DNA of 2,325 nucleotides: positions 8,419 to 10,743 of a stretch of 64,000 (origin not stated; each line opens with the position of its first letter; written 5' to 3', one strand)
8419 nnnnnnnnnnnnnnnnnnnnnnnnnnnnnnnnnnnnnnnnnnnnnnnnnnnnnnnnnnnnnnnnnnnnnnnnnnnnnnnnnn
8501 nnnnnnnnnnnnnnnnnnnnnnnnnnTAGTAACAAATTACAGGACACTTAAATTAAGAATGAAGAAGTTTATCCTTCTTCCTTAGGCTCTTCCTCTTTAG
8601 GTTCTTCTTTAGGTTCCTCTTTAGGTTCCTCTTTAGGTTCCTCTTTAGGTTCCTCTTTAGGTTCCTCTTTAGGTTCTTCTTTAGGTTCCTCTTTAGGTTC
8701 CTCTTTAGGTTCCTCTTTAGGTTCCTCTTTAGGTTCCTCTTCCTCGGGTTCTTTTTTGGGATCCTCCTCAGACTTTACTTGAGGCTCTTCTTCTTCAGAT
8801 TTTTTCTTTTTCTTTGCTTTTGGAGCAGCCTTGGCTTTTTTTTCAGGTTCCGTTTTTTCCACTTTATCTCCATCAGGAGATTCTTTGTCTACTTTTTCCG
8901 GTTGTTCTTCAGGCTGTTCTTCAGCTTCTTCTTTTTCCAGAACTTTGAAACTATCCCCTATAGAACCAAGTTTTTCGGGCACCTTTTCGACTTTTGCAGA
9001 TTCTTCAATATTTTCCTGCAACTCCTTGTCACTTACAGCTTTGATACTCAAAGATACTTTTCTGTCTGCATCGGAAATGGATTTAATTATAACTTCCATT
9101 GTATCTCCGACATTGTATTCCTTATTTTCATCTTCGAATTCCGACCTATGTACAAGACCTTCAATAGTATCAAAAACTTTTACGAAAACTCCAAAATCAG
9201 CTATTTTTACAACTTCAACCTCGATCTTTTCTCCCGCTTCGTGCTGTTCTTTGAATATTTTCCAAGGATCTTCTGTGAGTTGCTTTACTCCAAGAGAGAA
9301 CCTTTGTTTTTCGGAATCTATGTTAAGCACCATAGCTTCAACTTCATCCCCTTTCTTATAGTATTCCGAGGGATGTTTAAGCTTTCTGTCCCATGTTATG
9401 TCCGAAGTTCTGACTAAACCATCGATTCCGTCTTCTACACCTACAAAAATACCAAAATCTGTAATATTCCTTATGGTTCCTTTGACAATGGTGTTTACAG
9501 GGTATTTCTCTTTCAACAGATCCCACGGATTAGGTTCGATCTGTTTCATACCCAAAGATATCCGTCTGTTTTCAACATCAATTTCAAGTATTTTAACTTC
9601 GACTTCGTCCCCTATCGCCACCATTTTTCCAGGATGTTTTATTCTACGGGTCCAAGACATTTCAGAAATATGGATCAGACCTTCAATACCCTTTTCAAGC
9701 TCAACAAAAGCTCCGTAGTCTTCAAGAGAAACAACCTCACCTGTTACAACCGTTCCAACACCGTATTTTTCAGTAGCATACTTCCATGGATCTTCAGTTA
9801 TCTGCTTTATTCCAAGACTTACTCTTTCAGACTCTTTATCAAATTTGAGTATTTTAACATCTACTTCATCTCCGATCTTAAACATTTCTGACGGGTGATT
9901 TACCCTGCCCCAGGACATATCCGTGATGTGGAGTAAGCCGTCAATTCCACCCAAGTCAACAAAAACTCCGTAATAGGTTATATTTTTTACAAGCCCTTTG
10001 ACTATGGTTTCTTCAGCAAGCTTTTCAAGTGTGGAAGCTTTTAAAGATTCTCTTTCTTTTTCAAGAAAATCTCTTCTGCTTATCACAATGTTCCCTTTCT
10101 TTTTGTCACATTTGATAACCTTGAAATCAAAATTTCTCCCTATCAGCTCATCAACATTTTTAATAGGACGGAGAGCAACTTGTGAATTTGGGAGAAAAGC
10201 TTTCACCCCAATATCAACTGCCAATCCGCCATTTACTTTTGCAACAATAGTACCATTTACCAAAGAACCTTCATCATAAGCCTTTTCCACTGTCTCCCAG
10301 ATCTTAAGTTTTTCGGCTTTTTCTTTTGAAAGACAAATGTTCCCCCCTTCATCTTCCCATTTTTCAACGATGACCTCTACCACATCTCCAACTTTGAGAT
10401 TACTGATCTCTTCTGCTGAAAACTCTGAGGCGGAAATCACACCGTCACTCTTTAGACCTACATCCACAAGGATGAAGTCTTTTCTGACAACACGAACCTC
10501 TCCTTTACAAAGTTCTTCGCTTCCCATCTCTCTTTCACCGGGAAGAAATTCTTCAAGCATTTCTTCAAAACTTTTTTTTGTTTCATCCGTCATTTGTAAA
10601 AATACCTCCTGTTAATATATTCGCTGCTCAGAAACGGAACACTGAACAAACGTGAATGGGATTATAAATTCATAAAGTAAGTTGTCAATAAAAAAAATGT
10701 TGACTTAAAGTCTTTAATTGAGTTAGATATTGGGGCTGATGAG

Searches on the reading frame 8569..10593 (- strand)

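Call 46: search_protein_families(library=pfam, proteins=[window:8569-10593:-], max_evalue=0.001)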
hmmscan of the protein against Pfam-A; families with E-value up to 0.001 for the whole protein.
window:8569-10593:- (674 aa): 6 families
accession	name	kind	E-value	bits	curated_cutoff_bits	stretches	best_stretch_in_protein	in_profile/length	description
PF00575.29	S1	-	2.9e-90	297.1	22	6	277-350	2-74/74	S1 RNA binding domain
PF23459.1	S1_RRP5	-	3.1e-20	72.9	27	1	370-430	7-66/72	RRP5 S1 domain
PF21710.3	Spt6_S1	-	3.3e-14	53.4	27.5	1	367-430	17-80/91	Spt6, S1/OB domain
PF13509.12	S1_2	-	9.4e-06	26.1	21.8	0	454-501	2-46/61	S1 domain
PF17092.11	PCB_OB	-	1.9e-05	25.8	27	0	276-334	28-96/111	Penicillin-binding protein OB-like domain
PF25522.1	OB_cyt-4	-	0.00018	22.4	27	0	308-346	30-72/77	Mitochondrial protein cyt-4, OB-fold domain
